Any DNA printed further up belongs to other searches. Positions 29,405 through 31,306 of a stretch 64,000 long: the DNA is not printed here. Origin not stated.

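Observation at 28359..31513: Element-borne SSB-ComM-YraN-SSB recombination module in a putative leading region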

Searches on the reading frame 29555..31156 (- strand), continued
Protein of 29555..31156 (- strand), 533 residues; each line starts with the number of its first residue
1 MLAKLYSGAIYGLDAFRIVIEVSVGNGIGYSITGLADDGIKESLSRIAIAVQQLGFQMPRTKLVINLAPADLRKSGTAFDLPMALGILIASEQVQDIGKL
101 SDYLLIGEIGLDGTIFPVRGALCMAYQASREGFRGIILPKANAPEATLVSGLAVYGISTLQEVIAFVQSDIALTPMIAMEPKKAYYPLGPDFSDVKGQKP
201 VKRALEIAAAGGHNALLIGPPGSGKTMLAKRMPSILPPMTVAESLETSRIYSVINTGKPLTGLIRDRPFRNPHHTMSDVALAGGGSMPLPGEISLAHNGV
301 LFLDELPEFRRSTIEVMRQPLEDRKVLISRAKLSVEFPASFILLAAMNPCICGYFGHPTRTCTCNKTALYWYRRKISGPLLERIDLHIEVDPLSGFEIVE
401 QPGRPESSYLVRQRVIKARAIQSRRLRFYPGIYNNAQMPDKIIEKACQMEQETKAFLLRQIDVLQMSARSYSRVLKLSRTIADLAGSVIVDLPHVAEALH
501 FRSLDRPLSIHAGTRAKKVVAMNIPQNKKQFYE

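Call 36: find_related_loci(query=A1, collection=genome_contigs, flank=10000)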
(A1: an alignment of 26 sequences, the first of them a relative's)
Query A1 (533 aa) in genome_contigs; peptide patterns used: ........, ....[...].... (x = any residue, [..] = any of these).
599 stretches matched a pattern (row limit reached: there are more); 598 encode a relative of the query (tblastn E <= 1e-3); the best 80 are kept; 80 distinct loci.
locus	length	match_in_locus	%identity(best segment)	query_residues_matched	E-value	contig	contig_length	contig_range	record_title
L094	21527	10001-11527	54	1-506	0e+0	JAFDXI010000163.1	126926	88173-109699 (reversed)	MAG: Bacteroidetes bacterium isolate SZAS-21 CK_MAG-102__163__length-126926, whole genome shotgun sequence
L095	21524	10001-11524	55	1-506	0e+0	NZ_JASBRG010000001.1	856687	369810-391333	Pinibacter soli strain MAH-24 velvet_auto_105_1, whole genome shotgun sequence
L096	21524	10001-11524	55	1-506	0e+0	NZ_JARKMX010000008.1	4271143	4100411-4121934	Paraflavitalea pollutisoli strain H1-2-19X velvet_auto_105_8, whole genome shotgun sequence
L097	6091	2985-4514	54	1-506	0e+0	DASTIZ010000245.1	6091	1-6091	MAG TPA_asm: Chitinophagaceae bacterium isolate SMAG_U1287 k141_44112, whole genome shotgun sequence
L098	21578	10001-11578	52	1-526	0e+0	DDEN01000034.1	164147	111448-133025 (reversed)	MAG TPA_asm: Chitinophagaceae bacterium UBA1953 UBA1953_contig_906, whole genome shotgun sequence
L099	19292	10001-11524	55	1-506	0e+0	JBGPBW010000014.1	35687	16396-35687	MAG: Puia sp. isolate OBJ_0618_050_7 k141_5606475_length_35687_cov_9.9959, whole genome shotgun sequence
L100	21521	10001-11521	54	1-506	0e+0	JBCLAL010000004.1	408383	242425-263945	Pedobacter sp. isolate SLM_MC1B_02-I23 Node_4_length_408383_cov_88.823001, whole genome shotgun sequence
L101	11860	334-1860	52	1-506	0e+0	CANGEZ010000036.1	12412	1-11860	MAG: Chitinophagaceae bacterium isolate Jr-28aug17-189 genome assembly, contig: Jr-28aug17-C6727, whole genome shotgun s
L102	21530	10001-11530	54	1-506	3e-180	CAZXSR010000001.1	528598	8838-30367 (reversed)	MAG TPA_asm: uncultured Ferruginibacter sp. isolate binchicken_co298_333 genome assembly, contig: NODE_1_length_528598_c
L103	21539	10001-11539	53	1-506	6e-180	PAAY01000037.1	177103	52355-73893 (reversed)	MAG: Saprospirales bacterium isolate NAT133 MHASMcontig_913262, whole genome shotgun sequence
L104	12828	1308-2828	52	1-506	1e-179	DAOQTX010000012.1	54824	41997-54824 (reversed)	MAG TPA_asm: Bacteroidia bacterium isolate AMR_MDS_1129 NODE_663_length_54824_cov_6.439373, whole genome shotgun sequenc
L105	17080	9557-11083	53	1-506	6e-179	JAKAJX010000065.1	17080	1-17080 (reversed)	MAG: Bacteroidetes bacterium isolate WY4.bin32 NODE_4103_length_17080_cov_1.620067, whole genome shotgun sequence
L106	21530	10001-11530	54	1-506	1e-178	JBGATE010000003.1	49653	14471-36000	MAG: Chitinophagaceae bacterium isolate MAG_AAO_AS.61 AAOAS-61_NODE_3_length_49653_cov_3.950581, whole genome shotgun se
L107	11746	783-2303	52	1-506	4e-178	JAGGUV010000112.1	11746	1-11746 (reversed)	MAG: Bacteroidales bacterium isolate AUK083 PB_MBMC_037_c_000000000156, whole genome shotgun sequence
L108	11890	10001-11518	52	1-506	5e-178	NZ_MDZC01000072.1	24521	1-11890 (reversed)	Hymenobacter glacialis strain CCM 8648 NODE_43_length_24521_cov_475.05_ID_85, whole genome shotgun sequence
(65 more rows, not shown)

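Call 38: search_dna_similar(query=window:29555-31156:-, collection=plasmids, mode=protein, max_rows=25)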
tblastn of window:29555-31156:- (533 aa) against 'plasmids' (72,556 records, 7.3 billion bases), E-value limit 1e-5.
Records with a match: 56; places in all: 62; records where one place covers at least 80% of the query: 43.
Best place of each record, by identity: <60% 56.
By first word of the organism name: Escherichia 6; Paracoccus 5; Acinetobacter 4; Sinorhizobium 4; Neisseria 2; Klebsiella 2; Citrobacter 2; Salmonella 2; Enterobacter 2; Proteus 2; and 24 more.
By predicted mobility (MOB-suite, as given by PLSDB): non-mobilizable 48; conjugative 4; mobilizable 4.
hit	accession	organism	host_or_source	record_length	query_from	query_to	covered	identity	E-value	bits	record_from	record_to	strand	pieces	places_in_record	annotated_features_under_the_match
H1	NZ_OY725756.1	Parabacteroides distasonis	-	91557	1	506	95%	51.4%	9e-168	533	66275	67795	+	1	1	YifB family Mg chelatase-like AAA ATPase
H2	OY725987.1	Phocaeicola massiliensis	-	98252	1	506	95%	50.7%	1e-164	524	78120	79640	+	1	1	record has no annotation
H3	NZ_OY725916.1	Bacteroides finegoldii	-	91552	1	506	95%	49.7%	7e-162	516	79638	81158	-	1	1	YifB family Mg chelatase-like AAA ATPase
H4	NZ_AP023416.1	Vescimonas fastidiosa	Homo sapiens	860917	1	503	94%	48.4%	6e-142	459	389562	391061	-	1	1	YifB family Mg chelatase-like AAA ATPase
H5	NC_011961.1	Thermomicrobium roseum DSM 5159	-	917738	1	502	94%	47.0%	8e-129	421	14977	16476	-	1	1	YifB family Mg chelatase-like AAA ATPase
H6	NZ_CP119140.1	Neisseria gonorrhoeae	Homo sapiens,whole organism,blood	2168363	2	502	94%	45.9%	4e-125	410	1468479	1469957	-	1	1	none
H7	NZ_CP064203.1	Acinetobacter baumannii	Homo sapiens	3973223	2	502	94%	45.7%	4e-123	405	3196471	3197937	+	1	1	none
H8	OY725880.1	Subdoligranulum variabile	-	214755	1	506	95%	45.2%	2e-135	441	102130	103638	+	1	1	none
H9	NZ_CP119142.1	Neisseria gonorrhoeae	Homo sapiens,whole organism,synovial ...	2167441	2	502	94%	45.3%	2e-124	409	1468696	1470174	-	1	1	none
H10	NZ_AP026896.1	Aeromonas caviae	Microbe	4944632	2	509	95%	43.3%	7e-112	372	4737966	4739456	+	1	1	none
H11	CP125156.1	Klebsiella pneumoniae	-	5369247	2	509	95%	43.1%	1e-113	377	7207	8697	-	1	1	YifB family Mg chelatase-like AAA ATPase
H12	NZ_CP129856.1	Klebsiella pneumoniae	Homo sapiens,whole organism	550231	2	509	95%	42.9%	2e-112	374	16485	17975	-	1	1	YifB family Mg chelatase-like AAA ATPase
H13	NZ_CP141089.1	Escherichia coli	Homo sapiens,Infected Human Urine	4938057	2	511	96%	42.1%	2e-107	359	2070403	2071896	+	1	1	none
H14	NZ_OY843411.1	Escherichia coli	hen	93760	2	511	96%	42.1%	4e-107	359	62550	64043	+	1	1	yifB: YifB family Mg chelatase-like AAA ATPase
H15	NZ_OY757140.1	Escherichia coli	hen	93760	2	511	96%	42.1%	4e-107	359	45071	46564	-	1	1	yifB: YifB family Mg chelatase-like AAA ATPase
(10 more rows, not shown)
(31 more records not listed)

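Call 39: find_encoding_contigs(protein=P0087, flank=10000, max_places=1)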
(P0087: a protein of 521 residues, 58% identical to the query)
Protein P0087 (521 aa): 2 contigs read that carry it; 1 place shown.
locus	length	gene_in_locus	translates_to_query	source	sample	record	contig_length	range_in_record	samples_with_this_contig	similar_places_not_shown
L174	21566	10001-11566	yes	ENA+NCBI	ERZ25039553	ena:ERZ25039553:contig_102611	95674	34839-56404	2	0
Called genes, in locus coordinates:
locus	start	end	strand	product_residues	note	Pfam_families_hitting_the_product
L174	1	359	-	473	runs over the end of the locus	-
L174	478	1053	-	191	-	PF04397:LytTR (weak)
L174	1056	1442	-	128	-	PF04397:LytTR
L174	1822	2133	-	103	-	-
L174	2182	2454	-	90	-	-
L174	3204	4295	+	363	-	PF01548:DEDD_Tnp_IS110, PF02371:Transposase_20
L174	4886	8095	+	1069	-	PF18962:Por_Secre_tail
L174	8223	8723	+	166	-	PF00710:Asparaginase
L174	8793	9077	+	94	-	-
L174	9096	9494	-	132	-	PF13366:PDDEXK_3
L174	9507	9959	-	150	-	-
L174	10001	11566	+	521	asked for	PF13541:ChlI, PF00158:Sigma54_activat (faint), PF01078:Mg_chelatase, PF05496:RuvB_N (faint), PF00493:MCM (weak), PF07728:AAA_5, PF13335:Mg_chelatase_C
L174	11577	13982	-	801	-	PF00270:DEAD (faint), PF04851:ResIII (faint), PF00271:Helicase_C, PF03457:HA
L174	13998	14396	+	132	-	-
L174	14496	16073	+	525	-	PF00239:Resolvase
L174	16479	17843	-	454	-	PF02163:Peptidase_M50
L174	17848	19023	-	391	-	PF02670:DXP_reductoisom, PF08436:DXP_redisom_C, PF13288:DXPR_C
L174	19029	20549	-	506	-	PF03321:GH3, PF23571:GH3_M, PF23572:GH3_C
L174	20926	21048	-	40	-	-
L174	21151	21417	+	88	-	PF01016:Ribosomal_L27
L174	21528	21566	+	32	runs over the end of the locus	-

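Call 40: find_encoding_contigs(protein=P0083, flank=10000, max_places=1)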
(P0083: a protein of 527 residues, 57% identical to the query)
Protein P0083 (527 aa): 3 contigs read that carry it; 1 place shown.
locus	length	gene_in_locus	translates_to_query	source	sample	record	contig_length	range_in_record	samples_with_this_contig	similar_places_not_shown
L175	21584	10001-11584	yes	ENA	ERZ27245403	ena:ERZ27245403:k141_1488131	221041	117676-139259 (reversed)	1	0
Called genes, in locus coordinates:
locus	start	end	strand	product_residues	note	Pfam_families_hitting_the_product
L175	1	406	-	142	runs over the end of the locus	PF00072:Response_reg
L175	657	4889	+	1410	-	PF01339:CheB_methylest, PF03705:CheR_N, PF01739:CheR, PF13426:PAS_9 (faint), PF13188:PAS_8 (faint), PF08448:PAS_4 (weak), PF00512:HisKA, PF02518:HATPase_c, +1 more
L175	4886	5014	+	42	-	-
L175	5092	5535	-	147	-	PF00072:Response_reg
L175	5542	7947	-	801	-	PF00989:PAS, PF13426:PAS_9, PF00989:PAS, PF08448:PAS_4, PF13426:PAS_9, PF08447:PAS_3, PF00989:PAS, PF08447:PAS_3, +4 more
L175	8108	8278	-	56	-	-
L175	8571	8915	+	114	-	-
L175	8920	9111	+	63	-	-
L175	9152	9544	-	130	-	-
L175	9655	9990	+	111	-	PF00436:SSB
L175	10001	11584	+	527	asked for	PF13541:ChlI, PF00158:Sigma54_activat, PF00493:MCM, PF01078:Mg_chelatase, PF07728:AAA_5, PF13335:Mg_chelatase_C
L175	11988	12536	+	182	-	PF04542:Sigma70_r2, PF08281:Sigma70_r4_2, PF04545:Sigma70_r4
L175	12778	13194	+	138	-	PF00072:Response_reg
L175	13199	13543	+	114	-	PF07883:Cupin_2 (weak)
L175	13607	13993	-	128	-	PF04972:BON (faint)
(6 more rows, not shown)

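Call 41: find_encoding_contigs(protein=P0059, flank=10000, max_places=1)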
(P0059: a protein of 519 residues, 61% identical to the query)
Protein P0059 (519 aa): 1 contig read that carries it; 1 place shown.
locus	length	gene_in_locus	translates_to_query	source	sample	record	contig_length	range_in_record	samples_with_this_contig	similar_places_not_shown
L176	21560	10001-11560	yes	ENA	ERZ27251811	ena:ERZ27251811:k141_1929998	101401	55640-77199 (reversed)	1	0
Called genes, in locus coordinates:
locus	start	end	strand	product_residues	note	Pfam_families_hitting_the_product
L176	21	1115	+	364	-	PF01068:DNA_ligase_A_M, PF04679:DNA_ligase_A_C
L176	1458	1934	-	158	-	-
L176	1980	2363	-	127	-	PF01337:Barstar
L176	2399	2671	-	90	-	-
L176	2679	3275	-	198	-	-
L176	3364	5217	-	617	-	PF02195:ParB_N, PF17762:HTH_ParB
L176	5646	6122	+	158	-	-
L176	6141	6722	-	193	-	-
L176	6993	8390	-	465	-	PF13576:Pentapeptide_3 (weak)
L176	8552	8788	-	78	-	-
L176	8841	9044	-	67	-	PF10946:DUF2625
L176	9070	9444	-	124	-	-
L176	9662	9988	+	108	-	PF00436:SSB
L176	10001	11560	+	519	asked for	PF13541:ChlI, PF01078:Mg_chelatase, PF00493:MCM, PF07728:AAA_5, PF13335:Mg_chelatase_C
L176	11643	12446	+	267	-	PF19446:DUF5984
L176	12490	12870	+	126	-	-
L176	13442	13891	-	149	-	PF11412:DsbD_N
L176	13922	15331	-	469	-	PF00578:AhpC-TSA, PF08534:Redoxin (faint), PF12543:DUF3738 (weak)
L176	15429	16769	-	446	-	PF14322:SusD-like_3, PF07980:SusD_RagB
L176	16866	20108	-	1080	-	PF07660:STN (faint), PF13620:CarboxypepD_reg, PF13715:CarbopepD_reg_2, PF07715:Plug, PF00593:TonB_dep_Rec_b-barrel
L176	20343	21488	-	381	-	PF04773:FecR, PF16344:FecR_C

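Call 63: find_homologous_proteins(query=P0100, max_evalue=1e-100)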
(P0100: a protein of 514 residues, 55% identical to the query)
Query P0100 (514 aa): 8000 proteins with E <= 1e-100 among 8000 candidates; the best 120 are listed.
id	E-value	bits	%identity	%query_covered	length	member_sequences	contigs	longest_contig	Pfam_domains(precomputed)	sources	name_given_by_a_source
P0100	0.0e+0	1139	100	100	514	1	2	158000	PF13335.13,PF00493.30,PF07728.21,PF01078.28,PF13541.13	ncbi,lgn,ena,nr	ncbi:MAG TPA: YifB family Mg chelatase-like AAA ATPase [Panacibacter sp.]|nr:YifB family Mg chelatas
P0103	0.0e+0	1132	99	100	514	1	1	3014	PF13335.13,PF00493.30,PF07728.21,PF01078.28,PF13541.13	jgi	-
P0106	0.0e+0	1124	99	100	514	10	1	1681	PF13335.13,PF00493.30,PF07728.21,PF01078.28,PF13541.13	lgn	-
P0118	0.0e+0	1101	96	100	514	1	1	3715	PF13335.13,PF00493.30,PF07728.21,PF01078.28,PF13541.13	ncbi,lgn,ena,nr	ncbi:MAG TPA: YifB family Mg chelatase-like AAA ATPase [Panacibacter sp.]|nr:YifB family Mg chelatas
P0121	0.0e+0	1100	96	100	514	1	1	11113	PF13335.13,PF00493.30,PF07728.21,PF01078.28,PF13541.13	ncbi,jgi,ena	-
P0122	0.0e+0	1092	96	100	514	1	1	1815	PF13335.13,PF00493.30,PF07728.21,PF01078.28,PF13541.13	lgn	-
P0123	0.0e+0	1090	95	100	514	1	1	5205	PF13335.13,PF00493.30,PF07728.21,PF01078.28,PF13541.13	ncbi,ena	-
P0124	0.0e+0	1089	94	100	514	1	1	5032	PF13335.13,PF00493.30,PF07728.21,PF01078.28,PF13541.13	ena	-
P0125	0.0e+0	1087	95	100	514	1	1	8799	PF13335.13,PF00493.30,PF07728.21,PF01078.28,PF13541.13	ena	-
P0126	0.0e+0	1083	94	100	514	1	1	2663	PF13335.13,PF00493.30,PF05496.19,PF07728.21,PF01078.28,PF13541.13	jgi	-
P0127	0.0e+0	1080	94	100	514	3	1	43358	PF13335.13,PF00493.30,PF07728.21,PF01078.28,PF13541.13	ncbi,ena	-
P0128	0.0e+0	1077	94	100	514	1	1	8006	PF20030.6,PF13335.13,PF00493.30,PF07728.21,PF01078.28,PF13541.13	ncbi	-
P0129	0.0e+0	1076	93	100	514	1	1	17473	PF20030.6,PF13335.13,PF05362.20,PF00493.30,PF05496.19,PF07728.21,PF01078.28,PF13541.13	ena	-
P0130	0.0e+0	1071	93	100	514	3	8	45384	PF13335.13,PF00493.30,PF07728.21,PF01078.28,PF13541.13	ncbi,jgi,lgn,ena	-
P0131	0.0e+0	1069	92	100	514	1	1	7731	PF13335.13,PF00493.30,PF07728.21,PF01078.28,PF13541.13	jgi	jgi:magnesium chelatase family protein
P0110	0.0e+0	1055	91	100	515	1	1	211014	PF13335.13,PF00493.30,PF07728.21,PF01078.28,PF13541.13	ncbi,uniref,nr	ncbi:YifB family Mg chelatase-like AAA ATPase [Foetidibacter luteolus]|uniref:YifB family Mg chelata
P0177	0.0e+0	1031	90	100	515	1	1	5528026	PF13335.13,PF00493.30,PF07728.21,PF01078.28,PF13541.13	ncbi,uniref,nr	ncbi:YifB family Mg chelatase-like AAA ATPase [Panacibacter ginsenosidivorans]|uniref:YifB family Mg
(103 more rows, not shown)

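Call 64: find_encoding_contigs(protein=P0177, flank=8000, max_places=2)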
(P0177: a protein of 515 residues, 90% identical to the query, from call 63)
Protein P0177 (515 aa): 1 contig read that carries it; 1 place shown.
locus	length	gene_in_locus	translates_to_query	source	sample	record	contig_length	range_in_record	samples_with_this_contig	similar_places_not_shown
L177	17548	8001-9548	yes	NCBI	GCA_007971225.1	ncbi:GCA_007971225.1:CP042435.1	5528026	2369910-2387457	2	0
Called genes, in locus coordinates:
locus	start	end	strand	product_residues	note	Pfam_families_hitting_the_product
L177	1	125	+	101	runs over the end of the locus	PF14114:DUF4286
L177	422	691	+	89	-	PF00216:Bac_DNA_binding, PF18291:HU-HIG (weak)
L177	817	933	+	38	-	PF17070:Thx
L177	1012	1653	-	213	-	PF12766:Pyridox_oxase_2 (weak), PF01243:PNPOx_N, PF10590:PNP_phzG_C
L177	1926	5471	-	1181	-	PF00930:DPPIV_N (faint), PF23381:Beta-prop_IFT122_1st (faint), PF25174:Beta-prop_THOC3 (faint), PF26549:Tricorn_N, PF26550:Tricorn_2nd, PF07676:PD40 (weak), PF26549:Tricorn_N, PF01979:Amidohydro_1, +1 more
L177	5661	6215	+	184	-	-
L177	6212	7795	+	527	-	PF17900:Peptidase_M1_N, PF01433:Peptidase_M1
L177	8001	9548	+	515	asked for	PF13541:ChlI, PF01078:Mg_chelatase, PF07728:AAA_5, PF00493:MCM (weak), PF13335:Mg_chelatase_C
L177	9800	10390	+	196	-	-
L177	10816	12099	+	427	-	PF03952:Enolase_N, PF00113:Enolase_C, PF13378:MR_MLE_C (weak), PF07476:MAAL_C (weak)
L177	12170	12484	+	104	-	PF04977:DivIC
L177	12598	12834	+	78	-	-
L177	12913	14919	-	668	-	PF00676:E1_dh, PF02779:Transket_pyr, PF02780:Transketolase_C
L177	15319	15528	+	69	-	PF02416:TatA_B_E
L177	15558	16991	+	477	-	PF01425:Amidase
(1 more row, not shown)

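Call 66: search_protein_families(library=ncbifam, proteins=[window:29555-31156:-, L009:11609-12187:+], max_evalue=0.01)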
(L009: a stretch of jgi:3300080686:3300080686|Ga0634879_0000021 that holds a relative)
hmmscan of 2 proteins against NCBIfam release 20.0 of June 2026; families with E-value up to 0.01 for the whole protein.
window:29555-31156:- (533 aa): 14 families
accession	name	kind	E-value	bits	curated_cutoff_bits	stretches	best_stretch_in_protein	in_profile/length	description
TIGR00368.1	TIGR00368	hypoth_equivalog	2.1e-167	557.7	362.4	1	6-502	2-499/499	YifB family Mg chelatase-like AAA ATPase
NF007365.0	PRK09862.1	equivalog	3.1e-120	402.1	530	1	3-511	4-500/506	YifB family Mg chelatase-like AAA ATPase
TIGR02902.1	spore_lonB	equivalog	3.3e-13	49.1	723.3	2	191-333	63-211/531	ATP-dependent protease LonB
TIGR02903.1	spore_lon_C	equivalog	6.9e-09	34.7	678.8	2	101-167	547-614/615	Lon family ATP-dependent protease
TIGR00764.1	lon_rel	equivalog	1e-08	34.3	516.6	1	195-242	20-67/608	ATP-dependent protease LonB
TIGR00416.1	sms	equivalog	1.4e-07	30.6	403.05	1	47-164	342-454/454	DNA repair protein RadA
TIGR02442.1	Cob-chelat-sub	hypoth_equivalog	2.7e-07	29.4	779.45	1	280-349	110-179/641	putative cobaltochelatase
TIGR02031.1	BchD-ChlD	equivalog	1e-05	24.5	499.55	1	220-349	24-143/608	magnesium chelatase ATPase subunit D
TIGR00635.1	ruvB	equivalog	0.00017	20.8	299.05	0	192-231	3-49/305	Holliday junction branch migration DNA helicase RuvB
NF000868.0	PRK00080.1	equivalog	0.00017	20.6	282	0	192-232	24-71/330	Holliday junction branch migration DNA helicase RuvB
NF038308.1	RNA_repair_RtcR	equivalog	0.00032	19.7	650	0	290-324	271-305/530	RNA repair transcriptional activator RtcR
TIGR00763.1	lon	equivalog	0.004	15.7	608.05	0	105-145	727-767/795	endopeptidase La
NF003745.1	PRK05342.1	equivalog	0.005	15.7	359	1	213-243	110-141/418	ATP-dependent Clp protease ATP-binding subunit ClpX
TIGR03922.1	T7SS_EccA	equivalog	0.006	15.2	466.65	1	202-242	303-342/557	type VII secretion AAA-ATPase EccA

L009:11609-12187:+ (192 aa): 0 families
